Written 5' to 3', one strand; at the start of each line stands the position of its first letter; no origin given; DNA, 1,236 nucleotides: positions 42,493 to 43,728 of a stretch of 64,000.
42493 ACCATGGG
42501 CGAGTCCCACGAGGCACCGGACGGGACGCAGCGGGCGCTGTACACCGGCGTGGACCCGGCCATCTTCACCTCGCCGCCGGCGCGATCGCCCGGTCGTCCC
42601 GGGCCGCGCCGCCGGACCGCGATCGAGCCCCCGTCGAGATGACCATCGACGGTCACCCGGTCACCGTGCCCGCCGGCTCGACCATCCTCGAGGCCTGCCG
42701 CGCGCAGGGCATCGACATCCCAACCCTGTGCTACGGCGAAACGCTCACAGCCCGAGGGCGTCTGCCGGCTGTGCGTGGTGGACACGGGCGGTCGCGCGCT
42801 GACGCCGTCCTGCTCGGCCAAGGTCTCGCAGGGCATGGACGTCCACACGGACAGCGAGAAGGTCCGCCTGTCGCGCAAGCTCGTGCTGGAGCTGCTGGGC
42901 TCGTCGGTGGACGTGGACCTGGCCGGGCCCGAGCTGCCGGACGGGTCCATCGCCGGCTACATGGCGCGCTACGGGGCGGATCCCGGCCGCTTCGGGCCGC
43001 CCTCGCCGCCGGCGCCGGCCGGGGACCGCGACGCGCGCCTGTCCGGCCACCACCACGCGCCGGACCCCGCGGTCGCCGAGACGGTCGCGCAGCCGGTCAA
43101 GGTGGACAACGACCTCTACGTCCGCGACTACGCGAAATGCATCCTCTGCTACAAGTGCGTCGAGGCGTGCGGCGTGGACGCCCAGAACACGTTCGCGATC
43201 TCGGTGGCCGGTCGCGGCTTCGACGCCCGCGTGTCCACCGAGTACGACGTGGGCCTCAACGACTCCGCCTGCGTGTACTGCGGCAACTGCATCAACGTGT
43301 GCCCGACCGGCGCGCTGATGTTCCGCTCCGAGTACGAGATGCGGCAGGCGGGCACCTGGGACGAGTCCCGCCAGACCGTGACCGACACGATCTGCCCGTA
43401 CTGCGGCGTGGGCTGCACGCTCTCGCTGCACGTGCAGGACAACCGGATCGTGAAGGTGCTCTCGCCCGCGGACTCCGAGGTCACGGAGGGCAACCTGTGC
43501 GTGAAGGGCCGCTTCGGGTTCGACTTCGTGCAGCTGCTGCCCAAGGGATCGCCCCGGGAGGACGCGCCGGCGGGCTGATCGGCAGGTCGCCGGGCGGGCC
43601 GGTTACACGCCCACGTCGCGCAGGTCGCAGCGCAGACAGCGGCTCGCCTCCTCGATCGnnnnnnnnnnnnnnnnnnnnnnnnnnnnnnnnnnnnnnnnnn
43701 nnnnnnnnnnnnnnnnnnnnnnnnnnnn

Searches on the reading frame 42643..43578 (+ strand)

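Call 9: search_protein_families(library=pfam, proteins=[window:42643-43578:+])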
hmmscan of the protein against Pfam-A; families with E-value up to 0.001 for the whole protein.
window:42643-43578:+ (311 aa): 11 families
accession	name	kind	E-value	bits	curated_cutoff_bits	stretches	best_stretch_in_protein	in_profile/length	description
PF04879.21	Molybdop_Fe4S4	-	2.1e-19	69.6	22.7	1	245-296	2-53/55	Molybdopterin oxidoreductase Fe4S4 domain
PF12838.12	Fer4_7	-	1.5e-10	41.8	27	1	165-224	1-52/52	4Fe-4S dicluster domain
PF00037.32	Fer4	-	1e-09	38.2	21.1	2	206-225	4-23/24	4Fe-4S binding domain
PF13237.11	Fer4_10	-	2e-08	34.5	25.5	1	205-258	4-48/53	4Fe-4S dicluster domain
PF22117.2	Fer4_Nqo3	-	7.1e-07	29.8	27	1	163-225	8-66/67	NADH-quinone oxidoreductase subunit 3, ferredoxin-like domain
PF13510.11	Fer2_4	-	1.1e-06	29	22.8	1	36-71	46-81/82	2Fe-2S iron-sulfur cluster binding domain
PF13187.11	Fer4_9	-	6.3e-06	26.6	27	1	165-224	1-51/52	4Fe-4S dicluster domain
PF14697.11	Fer4_21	-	0.00012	22.6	35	1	163-223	5-55/59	4Fe-4S dicluster domain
PF12837.12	Fer4_6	-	0.00015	22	25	0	161-179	4-22/24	4Fe-4S binding domain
PF13183.11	Fer4_8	-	0.00029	21.7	27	1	164-223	3-67/68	4Fe-4S dicluster domain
PF13484.11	Fer4_16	-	0.00058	21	30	0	210-240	2-31/66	4Fe-4S double cluster binding domain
